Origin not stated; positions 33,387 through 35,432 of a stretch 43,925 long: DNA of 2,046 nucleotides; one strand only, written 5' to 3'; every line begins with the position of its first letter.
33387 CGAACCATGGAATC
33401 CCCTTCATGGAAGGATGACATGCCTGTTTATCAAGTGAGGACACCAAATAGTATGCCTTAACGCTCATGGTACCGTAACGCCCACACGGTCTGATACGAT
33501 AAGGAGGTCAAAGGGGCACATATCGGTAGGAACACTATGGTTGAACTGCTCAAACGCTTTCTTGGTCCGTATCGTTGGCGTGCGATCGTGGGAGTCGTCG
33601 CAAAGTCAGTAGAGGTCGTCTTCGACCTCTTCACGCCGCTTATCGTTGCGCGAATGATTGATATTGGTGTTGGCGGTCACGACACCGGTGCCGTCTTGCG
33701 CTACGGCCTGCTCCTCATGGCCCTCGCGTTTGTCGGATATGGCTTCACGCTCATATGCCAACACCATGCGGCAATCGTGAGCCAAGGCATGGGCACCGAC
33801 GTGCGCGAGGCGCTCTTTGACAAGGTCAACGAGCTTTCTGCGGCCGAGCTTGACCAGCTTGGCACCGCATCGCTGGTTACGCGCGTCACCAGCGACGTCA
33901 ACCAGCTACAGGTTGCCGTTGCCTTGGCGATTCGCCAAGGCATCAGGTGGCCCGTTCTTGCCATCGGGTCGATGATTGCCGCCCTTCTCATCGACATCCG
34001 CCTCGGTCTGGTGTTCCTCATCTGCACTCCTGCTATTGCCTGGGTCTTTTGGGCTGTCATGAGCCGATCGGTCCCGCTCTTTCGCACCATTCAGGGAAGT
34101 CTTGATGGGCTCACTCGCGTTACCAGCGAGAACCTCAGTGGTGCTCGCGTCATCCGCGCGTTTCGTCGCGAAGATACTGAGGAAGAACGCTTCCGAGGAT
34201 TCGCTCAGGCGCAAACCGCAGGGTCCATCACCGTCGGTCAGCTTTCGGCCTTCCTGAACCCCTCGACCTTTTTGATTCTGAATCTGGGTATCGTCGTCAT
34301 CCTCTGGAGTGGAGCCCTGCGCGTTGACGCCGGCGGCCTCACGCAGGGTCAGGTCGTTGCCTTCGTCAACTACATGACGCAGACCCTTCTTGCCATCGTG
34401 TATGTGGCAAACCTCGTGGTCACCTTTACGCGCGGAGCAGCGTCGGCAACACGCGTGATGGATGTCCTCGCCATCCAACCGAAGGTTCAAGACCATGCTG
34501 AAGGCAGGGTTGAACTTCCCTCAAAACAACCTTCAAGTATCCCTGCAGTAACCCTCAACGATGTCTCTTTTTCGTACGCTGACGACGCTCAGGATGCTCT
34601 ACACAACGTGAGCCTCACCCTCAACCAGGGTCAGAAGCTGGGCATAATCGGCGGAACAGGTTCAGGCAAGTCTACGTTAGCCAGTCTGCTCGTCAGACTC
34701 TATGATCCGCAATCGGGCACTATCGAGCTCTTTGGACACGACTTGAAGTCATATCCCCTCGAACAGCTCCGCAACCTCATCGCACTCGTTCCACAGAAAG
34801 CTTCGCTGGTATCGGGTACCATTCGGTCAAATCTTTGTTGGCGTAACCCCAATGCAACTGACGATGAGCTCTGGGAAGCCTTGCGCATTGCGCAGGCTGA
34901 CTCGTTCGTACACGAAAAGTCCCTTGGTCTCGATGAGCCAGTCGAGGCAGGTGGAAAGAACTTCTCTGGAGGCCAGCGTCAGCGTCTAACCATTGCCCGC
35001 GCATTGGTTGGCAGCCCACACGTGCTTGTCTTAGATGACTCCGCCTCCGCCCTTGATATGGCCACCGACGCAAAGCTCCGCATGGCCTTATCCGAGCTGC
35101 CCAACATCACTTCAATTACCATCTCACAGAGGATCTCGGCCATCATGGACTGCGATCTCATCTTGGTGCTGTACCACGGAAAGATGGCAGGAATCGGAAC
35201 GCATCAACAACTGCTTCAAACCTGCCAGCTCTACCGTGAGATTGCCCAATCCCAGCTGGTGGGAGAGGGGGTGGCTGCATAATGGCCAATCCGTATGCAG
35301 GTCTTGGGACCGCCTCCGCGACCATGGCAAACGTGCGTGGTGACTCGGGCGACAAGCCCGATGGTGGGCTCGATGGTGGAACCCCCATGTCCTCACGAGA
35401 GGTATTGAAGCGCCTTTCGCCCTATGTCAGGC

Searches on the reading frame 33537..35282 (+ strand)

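Call 52: search_protein_families(library=pfam, proteins=[window:33537-35282:+], max_evalue=0.00001)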
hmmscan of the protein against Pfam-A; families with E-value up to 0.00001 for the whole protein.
window:33537-35282:+ (581 aa): 2 families
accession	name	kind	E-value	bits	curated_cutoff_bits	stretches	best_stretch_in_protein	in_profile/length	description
PF00664.28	ABC_membrane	-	3.7e-42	145.4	28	1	17-284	2-271/274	ABC transporter transmembrane region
PF00005.33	ABC_tran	-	8.7e-31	107.8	25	1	355-502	1-135/137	ABC transporter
